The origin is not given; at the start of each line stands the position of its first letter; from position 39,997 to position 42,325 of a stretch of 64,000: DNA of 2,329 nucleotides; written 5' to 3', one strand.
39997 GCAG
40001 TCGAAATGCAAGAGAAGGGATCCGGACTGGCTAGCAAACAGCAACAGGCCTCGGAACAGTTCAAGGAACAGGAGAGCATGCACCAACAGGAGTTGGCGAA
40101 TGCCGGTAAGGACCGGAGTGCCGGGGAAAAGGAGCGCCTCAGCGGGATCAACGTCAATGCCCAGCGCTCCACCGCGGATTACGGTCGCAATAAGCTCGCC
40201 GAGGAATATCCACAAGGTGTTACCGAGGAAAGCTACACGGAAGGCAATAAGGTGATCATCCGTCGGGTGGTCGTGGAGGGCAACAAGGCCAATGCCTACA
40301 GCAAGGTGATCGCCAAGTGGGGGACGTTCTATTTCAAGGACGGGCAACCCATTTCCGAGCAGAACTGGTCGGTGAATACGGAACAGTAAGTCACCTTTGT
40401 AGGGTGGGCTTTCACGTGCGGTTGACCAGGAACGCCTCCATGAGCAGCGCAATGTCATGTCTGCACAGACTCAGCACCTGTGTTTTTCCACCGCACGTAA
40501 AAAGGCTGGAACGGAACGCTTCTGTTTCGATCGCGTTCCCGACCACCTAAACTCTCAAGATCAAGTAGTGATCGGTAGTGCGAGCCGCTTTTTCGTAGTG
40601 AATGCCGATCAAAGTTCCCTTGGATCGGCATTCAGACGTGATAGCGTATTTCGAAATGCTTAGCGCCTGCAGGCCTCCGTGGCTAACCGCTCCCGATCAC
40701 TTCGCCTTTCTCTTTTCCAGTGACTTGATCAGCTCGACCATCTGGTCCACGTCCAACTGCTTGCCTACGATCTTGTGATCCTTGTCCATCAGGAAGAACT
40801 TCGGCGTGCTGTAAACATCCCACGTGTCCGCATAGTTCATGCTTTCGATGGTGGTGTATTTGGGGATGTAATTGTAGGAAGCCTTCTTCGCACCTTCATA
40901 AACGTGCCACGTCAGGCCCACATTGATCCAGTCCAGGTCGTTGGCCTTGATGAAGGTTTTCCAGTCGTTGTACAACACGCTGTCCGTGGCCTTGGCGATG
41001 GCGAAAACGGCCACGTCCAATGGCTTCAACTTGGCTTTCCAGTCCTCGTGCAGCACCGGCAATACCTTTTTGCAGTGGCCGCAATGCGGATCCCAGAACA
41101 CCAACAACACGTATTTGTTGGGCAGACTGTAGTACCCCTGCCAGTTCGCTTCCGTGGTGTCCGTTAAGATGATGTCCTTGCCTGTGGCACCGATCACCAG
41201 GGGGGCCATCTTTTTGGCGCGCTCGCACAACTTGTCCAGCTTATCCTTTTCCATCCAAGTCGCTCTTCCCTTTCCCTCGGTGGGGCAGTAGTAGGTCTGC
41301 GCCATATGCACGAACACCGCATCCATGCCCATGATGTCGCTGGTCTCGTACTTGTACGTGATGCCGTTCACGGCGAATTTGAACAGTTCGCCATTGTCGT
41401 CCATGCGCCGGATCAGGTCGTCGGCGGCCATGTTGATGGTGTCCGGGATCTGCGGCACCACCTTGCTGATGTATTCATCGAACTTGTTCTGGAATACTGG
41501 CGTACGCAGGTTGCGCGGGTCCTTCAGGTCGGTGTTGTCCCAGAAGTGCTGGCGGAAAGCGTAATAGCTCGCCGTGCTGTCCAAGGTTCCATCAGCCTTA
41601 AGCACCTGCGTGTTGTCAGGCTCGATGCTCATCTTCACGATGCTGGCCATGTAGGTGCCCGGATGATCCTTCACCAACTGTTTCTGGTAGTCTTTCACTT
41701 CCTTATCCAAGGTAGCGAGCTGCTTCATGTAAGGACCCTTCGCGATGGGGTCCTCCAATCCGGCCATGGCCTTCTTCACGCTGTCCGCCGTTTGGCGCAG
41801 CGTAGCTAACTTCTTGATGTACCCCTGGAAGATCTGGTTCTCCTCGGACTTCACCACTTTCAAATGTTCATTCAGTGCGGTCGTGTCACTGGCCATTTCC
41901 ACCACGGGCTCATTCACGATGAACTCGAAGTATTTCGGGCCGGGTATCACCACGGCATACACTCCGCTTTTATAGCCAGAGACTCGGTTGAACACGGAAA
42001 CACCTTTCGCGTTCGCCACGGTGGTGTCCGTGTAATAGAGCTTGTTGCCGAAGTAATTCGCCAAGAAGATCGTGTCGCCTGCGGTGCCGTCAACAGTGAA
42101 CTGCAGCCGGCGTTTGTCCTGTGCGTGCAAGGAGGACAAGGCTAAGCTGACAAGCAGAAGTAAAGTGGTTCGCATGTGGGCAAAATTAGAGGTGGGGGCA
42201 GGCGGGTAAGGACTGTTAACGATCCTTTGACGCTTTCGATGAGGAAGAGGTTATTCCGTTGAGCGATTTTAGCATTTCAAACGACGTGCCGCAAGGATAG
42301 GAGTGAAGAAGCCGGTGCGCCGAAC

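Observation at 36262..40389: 1375-aa secreted 'KYP-DQLAAI' TPR-like repeat protein with carboxypeptidase-regulatory-like head and Gln-rich coiled-coil tail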

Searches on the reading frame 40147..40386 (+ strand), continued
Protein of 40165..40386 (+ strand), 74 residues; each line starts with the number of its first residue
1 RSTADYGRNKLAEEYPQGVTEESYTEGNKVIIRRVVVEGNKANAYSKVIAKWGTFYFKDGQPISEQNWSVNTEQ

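Call 55: find_encoding_contigs(protein=P0161, flank=8000, max_places=2)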
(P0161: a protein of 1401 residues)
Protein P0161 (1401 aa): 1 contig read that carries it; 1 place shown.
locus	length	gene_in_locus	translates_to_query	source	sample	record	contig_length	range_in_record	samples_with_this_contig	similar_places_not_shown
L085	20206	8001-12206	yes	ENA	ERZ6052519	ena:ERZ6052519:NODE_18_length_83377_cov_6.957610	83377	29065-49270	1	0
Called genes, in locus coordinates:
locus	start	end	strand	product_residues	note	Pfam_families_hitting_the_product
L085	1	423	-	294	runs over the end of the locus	-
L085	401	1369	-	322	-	PF28475:DUF8413, PF01944:SpoIIM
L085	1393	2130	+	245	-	PF06271:RDD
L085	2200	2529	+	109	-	PF01258:zf-dskA_traR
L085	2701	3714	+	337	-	PF02678:Pirin, PF05726:Pirin_C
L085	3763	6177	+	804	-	PF01804:Penicil_amidase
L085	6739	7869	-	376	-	PF01266:DAO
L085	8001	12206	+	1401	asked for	PF00515:TPR_1 (faint), PF07719:TPR_2 (faint), PF13414:TPR_11 (faint), PF13428:TPR_14 (faint), PF13432:TPR_16 (faint), PF10516:SHNi-TPR (faint), PF13176:TPR_7 (faint), PF14559:TPR_19 (faint)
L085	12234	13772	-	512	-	PF17127:DUF5106, PF00578:AhpC-TSA, PF08534:Redoxin (faint), PF13098:Thioredoxin_2 (weak), PF13905:Thioredoxin_8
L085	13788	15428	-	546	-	PF00009:GTP_EFTU, PF01926:MMR_HSR1, PF22042:EF-G_D2, PF16658:RF3_C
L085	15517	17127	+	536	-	PF07995:GSDH, PF18962:Por_Secre_tail (weak)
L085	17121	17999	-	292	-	PF18962:Por_Secre_tail (weak)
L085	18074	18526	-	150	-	PF09912:DUF2141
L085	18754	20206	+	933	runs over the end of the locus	PF00801:PKD, PF18911:PKD_4, PF22352:K319L-like_PKD (faint), PF18981:InlK_D3 (faint), PF18911:PKD_4 (weak), PF00801:PKD, PF18911:PKD_4, PF13585:CHU_C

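Call 56: find_encoding_contigs(protein=P0275, flank=8000, max_places=2)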
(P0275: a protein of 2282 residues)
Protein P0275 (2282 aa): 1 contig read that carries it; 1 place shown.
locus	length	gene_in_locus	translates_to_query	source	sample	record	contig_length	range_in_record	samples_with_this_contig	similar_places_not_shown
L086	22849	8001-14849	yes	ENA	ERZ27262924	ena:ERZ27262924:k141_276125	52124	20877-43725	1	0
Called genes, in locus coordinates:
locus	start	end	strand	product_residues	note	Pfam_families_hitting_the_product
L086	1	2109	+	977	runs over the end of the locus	PF00675:Peptidase_M16, PF05193:Peptidase_M16_C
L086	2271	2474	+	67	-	PF00471:Ribosomal_L33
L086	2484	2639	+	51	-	PF14128:DUF4295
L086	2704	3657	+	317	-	PF02881:SRP54_N, PF13671:AAA_33 (faint), PF06414:Zeta_toxin (weak), PF13604:AAA_30 (weak), PF00448:SRP54, PF13401:AAA_22 (weak)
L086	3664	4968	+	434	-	PF00919:UPF0004, PF04055:Radical_SAM, PF01938:TRAM (weak), PF18693:TRAM_2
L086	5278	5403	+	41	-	-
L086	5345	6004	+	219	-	PF11867:T1RH-like_C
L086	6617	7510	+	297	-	PF07751:Abi_2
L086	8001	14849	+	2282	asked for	PF13414:TPR_11 (faint), PF00515:TPR_1 (faint), PF07719:TPR_2 (faint), PF10952:DUF2753 (faint), PF11221:Med21 (faint), PF13181:TPR_8 (faint), PF13424:TPR_12 (faint), PF13428:TPR_14 (faint), +1 more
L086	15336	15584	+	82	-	PF19891:DUF6364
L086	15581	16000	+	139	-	PF13470:PIN_3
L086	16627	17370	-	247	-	-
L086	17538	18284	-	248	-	PF01884:PcrB, PF00977:His_biosynth (weak)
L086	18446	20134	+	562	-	-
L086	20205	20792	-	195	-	-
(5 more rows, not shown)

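Call 57: find_encoding_contigs(protein=P0200, flank=8000, max_places=2)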
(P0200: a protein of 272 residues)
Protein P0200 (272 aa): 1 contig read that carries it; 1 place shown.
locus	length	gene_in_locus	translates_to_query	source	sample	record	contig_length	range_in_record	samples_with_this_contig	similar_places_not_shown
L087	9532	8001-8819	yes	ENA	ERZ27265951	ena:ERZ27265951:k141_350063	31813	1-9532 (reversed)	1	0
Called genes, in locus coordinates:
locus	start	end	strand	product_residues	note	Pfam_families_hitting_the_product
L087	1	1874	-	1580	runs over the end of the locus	PF00801:PKD, PF18911:PKD_4, PF00801:PKD, PF18911:PKD_4, PF00801:PKD, PF18911:PKD_4, PF00801:PKD, PF18911:PKD_4, +10 more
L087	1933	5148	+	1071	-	PF25778:DUF7948, PF06739:SBBP (faint), PF19081:Ig_7 (faint), PF18962:Por_Secre_tail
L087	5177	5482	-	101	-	-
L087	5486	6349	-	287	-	PF00582:Usp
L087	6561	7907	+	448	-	PF02812:ELFV_dehydrog_N, PF00208:ELFV_dehydrog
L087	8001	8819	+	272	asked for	-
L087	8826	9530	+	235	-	?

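Call 64: search_protein_families(library=pfam, alignment_id=A3, max_evalue=1)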
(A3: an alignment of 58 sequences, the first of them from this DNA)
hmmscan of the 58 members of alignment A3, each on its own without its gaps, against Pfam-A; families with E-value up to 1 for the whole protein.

A. member 1, seq(80 aa): 0 families

B. families by the number of members that match (of 58 scanned): 36 families (the first 25 are shown)
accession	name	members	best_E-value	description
PF20023.5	WSLR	3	0.029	Wolframin Sel1-like repeat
PF07591.16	PT-HINT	2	0.0044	Pretoxin HINT domain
PF01282.25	Ribosomal_S24e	2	0.01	Ribosomal protein S24e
PF23112.1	PUB62-63_C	2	0.023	U-box protein 62/63 C-terminal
PF20037.4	DUF6440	2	0.12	Family of unknown function (DUF6440)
PF07202.18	Tcp10_C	1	0.00096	T-complex protein 10 C-terminus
PF06060.18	Mesothelin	1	0.0077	Mesothelin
PF25229.1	Salactin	1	0.015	Salactin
PF07661.19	MORN_2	1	0.03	MORN repeat variant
PF21956.1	DUF6922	1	0.032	Family of unknown function (DUF6922)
PF13189.12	Cytidylate_kin2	1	0.034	Cytidylate kinase-like family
PF13780.11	DUF4176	1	0.034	Domain of unknown function (DUF4176)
PF09892.16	DUF2119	1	0.041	Uncharacterized protein conserved in archaea (DUF2119)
PF19479.4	DUF6015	1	0.057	Family of unknown function (DUF6015)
PF05120.17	GvpG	1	0.068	Gas vesicle protein G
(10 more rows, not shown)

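Call 68: fold_search(model_id=the predicted structure, library=pdb)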
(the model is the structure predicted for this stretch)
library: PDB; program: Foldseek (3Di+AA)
matches with E <= 10: 623; with E <= 0.001: 0
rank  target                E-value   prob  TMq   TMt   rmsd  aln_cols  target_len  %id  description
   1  1w1w_B                6.3e-02  1.00  0.51  0.14   2.9        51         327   25  Sc Smc1hd:Scc1-C complex, ATPgS (released 2004-09-30)
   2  6wg3_A                7.0e-02  1.00  0.49  0.08   3.5        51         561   18  Cryo-EM structure of human Cohesin-NIPBL-DNA complex (released 2020-05-20)
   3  6wge_A                7.8e-02  1.00  0.50  0.12   3.5        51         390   18  Cryo-EM structure of human Cohesin-NIPBL-DNA complex without STAG1 (released 2020-05-20)
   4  8rof_A                8.7e-02  1.00  0.49  0.12   2.0        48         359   19  Human cohesin SMC1A-HD(shortCC-EQ)/RAD21-C complex - ADP-Mg-bound conformation (released 2024-09-11)
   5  6zz6_A                9.8e-02  1.00  0.49  0.12   2.9        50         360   24  Cryo-EM structure of S.cerevisiae cohesin-Scc2-DNA complex (released 2020-09-30)
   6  8rob_A                1.4e-01  1.00  0.50  0.12   1.8        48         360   19  Human cohesin SMC1A-HD(longCC-EQ)/RAD21-C complex - ATPgS-Mg-bound conformation (released 2024-09-11)
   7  1w1w_A                1.4e-01  1.00  0.51  0.16   2.9        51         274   25  Sc Smc1hd:Scc1-C complex, ATPgS (released 2004-09-30)
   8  8roa_C                2.0e-01  1.00  0.49  0.12   3.3        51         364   18  Human cohesin SMC1A-HD(longCC-EQ)/RAD21-C complex - ADP-bound conformation (released 2024-09-11)
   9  8roa_A                2.1e-01  1.00  0.49  0.13   1.9        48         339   19  Human cohesin SMC1A-HD(longCC-EQ)/RAD21-C complex - ADP-bound conformation (released 2024-09-11)
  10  8roc_A                2.4e-01  0.99  0.49  0.13   3.4        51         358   18  Human cohesin SMC1A-HD(shortCC-EQ)/RAD21-C complex - Apo closed P-loop conformation (released 2024-09-11)
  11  8rod_A                2.6e-01  0.99  0.49  0.13   3.4        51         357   18  Human cohesin SMC1A-HD(shortCC-EQ)/RAD21-C complex - Open/closed P-loop conformation (released 2024-09-11)
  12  8ro7_A                2.8e-01  0.99  0.49  0.13   2.0        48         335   19  Human cohesin SMC1A-HD(longCC)/RAD21-C complex - Open/closed P-loop conformation (released 2024-09-11)
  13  4oqd_B                2.8e-01  0.82  0.43  0.16  13.4        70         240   13  Crystal structure of the tylM1 N,N-dimethyltransferase in complex with SAH and TDP-Qui3NMe2 (released 2014-02-26)
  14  8ro9_A                3.0e-01  0.99  0.49  0.12   2.0        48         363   19  Human cohesin SMC1A-HD(longCC-EQ)/RAD21-C complex - Open/closed P-loop conformation (released 2024-09-11)
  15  8p0a_A                3.0e-01  0.99  0.49  0.13   3.6        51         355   18  Human Cohesin ATPase module (released 2024-09-11)
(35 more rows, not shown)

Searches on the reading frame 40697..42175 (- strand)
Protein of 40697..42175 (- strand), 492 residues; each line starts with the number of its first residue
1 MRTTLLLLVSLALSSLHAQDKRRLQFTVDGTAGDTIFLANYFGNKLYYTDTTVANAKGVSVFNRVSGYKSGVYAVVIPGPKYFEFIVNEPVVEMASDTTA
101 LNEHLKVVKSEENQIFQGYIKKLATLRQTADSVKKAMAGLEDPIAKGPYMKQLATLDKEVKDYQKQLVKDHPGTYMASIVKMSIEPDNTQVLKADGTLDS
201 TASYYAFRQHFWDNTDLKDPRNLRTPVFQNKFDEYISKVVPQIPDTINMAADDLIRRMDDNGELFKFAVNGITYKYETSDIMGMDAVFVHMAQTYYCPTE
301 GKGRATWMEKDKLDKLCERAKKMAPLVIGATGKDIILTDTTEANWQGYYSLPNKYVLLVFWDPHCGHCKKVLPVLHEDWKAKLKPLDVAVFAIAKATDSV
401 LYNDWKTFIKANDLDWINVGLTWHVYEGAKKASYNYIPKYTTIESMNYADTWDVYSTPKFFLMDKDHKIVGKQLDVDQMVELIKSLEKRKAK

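Call 9: search_protein_families(library=pfam, proteins=[window:40697-42175:-], max_evalue=0.001)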
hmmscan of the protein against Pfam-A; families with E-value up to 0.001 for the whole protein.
window:40697-42175:- (492 aa): 6 families
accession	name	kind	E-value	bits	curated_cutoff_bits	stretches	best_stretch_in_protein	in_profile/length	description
PF17127.10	DUF5106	-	4e-10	40.7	28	1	207-296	37-128/151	Domain of unknown function (DUF5106)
PF13905.12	Thioredoxin_8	-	8.7e-08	32.8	27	1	353-469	1-94/94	Thioredoxin-like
PF13098.12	Thioredoxin_2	-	2.4e-07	31.5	27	1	353-470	5-88/104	Thioredoxin-like domain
PF00085.26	Thioredoxin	-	7.5e-07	29.5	23.5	1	340-384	5-49/103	Thioredoxin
PF00578.27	AhpC-TSA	-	1e-05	25.9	26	1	344-470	16-122/124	AhpC/TSA family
PF08534.16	Redoxin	-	0.0001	22.6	26.6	1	351-477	26-136/148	Redoxin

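Call 41: search_protein_families(library=ncbifam, proteins=[window:40697-42175:-], max_evalue=0.01)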
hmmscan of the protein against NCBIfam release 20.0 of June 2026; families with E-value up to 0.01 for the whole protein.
window:40697-42175:- (492 aa): 6 families
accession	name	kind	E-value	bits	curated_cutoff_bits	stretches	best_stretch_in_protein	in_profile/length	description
NF002854.0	PRK03147.1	subfamily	6.6e-05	22.9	170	1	326-398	36-106/176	thiol-disulfide oxidoreductase ResA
TIGR01126.1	pdi_dom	equivalog_domain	8.4e-05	22.8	107.2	1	346-384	7-44/105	protein disulfide-isomerase domain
TIGR01068.1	thioredoxin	equivalog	0.00071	19.7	96.8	1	343-380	4-41/101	thioredoxin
TIGR01130.1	ER_PDI_fam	subfamily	0.0038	16.8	344.25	1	352-377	362-387/476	protein disulfide-isomerase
NF041054.1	WAxxUGC_long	equivalog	0.0044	16.4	300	1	330-398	82-147/354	ResA-like WAxxUGC motif-containing protein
TIGR02738.1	TrbB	equivalog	0.0052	16.5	132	0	338-391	36-86/153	type-F conjugative transfer system pilin assembly thiol-disulfide isomerase TrbB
